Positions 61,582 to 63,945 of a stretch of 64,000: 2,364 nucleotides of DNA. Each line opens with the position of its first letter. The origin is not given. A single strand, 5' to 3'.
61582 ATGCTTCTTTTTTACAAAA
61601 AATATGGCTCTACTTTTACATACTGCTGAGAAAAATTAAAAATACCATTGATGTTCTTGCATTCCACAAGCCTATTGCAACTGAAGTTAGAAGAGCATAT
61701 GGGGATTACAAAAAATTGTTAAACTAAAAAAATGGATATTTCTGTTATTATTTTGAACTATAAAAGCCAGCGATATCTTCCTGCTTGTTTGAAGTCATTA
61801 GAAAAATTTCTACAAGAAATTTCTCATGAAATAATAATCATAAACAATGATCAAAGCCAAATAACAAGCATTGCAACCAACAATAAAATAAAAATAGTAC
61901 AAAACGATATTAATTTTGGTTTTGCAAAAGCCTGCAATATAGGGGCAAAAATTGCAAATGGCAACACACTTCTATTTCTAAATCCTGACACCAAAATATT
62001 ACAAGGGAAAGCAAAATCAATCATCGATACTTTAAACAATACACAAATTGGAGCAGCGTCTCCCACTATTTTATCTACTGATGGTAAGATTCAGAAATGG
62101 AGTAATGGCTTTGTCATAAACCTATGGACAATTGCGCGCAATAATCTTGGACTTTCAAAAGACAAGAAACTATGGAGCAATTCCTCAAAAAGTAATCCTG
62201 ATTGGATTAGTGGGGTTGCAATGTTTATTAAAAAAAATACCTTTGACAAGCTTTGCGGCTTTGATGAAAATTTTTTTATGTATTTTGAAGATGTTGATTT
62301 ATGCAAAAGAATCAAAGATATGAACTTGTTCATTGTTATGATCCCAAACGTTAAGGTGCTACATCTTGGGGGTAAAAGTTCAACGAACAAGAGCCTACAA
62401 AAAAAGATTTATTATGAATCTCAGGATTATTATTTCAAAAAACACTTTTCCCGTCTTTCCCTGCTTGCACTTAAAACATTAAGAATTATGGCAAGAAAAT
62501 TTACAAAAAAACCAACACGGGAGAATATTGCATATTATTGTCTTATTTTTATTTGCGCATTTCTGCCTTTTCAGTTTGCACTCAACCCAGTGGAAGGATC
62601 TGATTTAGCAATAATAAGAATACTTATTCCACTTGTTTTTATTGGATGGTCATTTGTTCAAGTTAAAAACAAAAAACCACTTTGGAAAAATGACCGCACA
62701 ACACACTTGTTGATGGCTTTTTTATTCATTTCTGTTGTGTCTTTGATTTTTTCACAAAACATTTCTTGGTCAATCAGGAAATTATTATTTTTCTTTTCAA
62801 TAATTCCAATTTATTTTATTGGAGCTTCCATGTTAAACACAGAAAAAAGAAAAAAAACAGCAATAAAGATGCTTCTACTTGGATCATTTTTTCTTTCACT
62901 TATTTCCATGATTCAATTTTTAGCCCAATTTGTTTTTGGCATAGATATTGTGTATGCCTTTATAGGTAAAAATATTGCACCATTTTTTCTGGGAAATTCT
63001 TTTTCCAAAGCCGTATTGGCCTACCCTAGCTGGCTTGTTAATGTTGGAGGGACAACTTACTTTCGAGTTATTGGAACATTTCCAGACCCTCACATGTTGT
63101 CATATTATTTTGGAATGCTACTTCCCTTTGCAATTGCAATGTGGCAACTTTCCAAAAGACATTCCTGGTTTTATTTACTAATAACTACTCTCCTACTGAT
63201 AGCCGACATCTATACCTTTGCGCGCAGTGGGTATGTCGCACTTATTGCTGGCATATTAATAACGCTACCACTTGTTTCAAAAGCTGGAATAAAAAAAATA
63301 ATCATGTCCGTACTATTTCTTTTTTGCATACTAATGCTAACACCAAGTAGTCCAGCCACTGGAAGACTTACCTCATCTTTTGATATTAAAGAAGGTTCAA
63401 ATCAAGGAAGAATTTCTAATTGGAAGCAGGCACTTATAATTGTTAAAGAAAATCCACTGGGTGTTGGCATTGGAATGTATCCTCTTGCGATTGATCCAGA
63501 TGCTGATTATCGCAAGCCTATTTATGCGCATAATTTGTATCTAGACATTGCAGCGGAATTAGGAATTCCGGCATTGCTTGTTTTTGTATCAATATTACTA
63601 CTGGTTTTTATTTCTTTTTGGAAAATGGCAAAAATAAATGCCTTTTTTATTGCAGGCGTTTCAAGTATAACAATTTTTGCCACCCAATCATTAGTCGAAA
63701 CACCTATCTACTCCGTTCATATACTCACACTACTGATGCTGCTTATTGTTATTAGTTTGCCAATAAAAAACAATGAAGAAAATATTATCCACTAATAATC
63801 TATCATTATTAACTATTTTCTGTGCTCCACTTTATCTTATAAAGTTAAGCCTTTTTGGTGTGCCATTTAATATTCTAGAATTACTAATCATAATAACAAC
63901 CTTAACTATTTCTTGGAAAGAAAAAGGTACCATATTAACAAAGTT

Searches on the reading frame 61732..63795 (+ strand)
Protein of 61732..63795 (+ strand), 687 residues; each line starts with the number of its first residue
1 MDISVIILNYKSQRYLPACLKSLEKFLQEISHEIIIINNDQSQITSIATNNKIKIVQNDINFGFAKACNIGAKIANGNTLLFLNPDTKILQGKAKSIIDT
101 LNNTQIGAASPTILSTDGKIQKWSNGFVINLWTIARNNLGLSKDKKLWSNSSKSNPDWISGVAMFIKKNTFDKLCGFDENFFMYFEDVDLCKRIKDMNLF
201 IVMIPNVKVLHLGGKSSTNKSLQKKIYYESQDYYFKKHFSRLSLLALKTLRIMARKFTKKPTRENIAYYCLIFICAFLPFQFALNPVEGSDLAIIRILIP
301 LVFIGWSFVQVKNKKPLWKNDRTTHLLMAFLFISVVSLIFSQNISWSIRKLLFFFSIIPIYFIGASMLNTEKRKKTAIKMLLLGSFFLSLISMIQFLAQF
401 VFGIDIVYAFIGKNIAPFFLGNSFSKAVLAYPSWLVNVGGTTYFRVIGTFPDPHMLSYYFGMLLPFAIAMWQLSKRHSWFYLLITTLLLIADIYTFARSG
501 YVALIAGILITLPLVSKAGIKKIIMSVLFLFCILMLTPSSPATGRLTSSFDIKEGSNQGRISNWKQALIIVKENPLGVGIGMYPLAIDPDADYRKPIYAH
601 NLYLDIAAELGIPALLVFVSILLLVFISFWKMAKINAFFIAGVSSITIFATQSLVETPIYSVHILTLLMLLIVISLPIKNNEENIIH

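Call 74: search_protein_families(library=ncbifam, proteins=[window:61732-63795:+], max_evalue=0.00001)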
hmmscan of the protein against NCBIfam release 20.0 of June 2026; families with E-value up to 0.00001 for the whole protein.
window:61732-63795:+ (687 aa): 6 families
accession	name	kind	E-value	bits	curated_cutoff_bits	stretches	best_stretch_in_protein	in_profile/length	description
TIGR04283.1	glyco_like_mftF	equivalog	1.2e-14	54.5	182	1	3-202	1-177/221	TIGR04283 family arsenosugar biosynthesis glycosyltransferase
TIGR03965.1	mycofact_glyco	equivalog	3.2e-14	52.6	280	1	2-252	75-321/467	mycofactocin biosynthesis glycosyltransferase MftF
TIGR01556.1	rhamnosyltran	subfamily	8.3e-12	44.9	200.55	1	20-226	10-217/281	rhamnosyltransferase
NF041875.1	EPS_EpsD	equivalog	5.1e-08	32.7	370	1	3-240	1-235/325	exopolysaccharide biosynthesis glycosyltransferase EpsD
TIGR00947.1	2A73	equivalog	5.7e-08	32.2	366.4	0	444-668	162-412/425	IctB family putative bicarbonate transporter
NF038299.1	EPS_HpsN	equivalog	1.5e-06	27.5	425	1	2-257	2-267/317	hormogonium polysaccharide biosynthesis glycosyltransferase HpsN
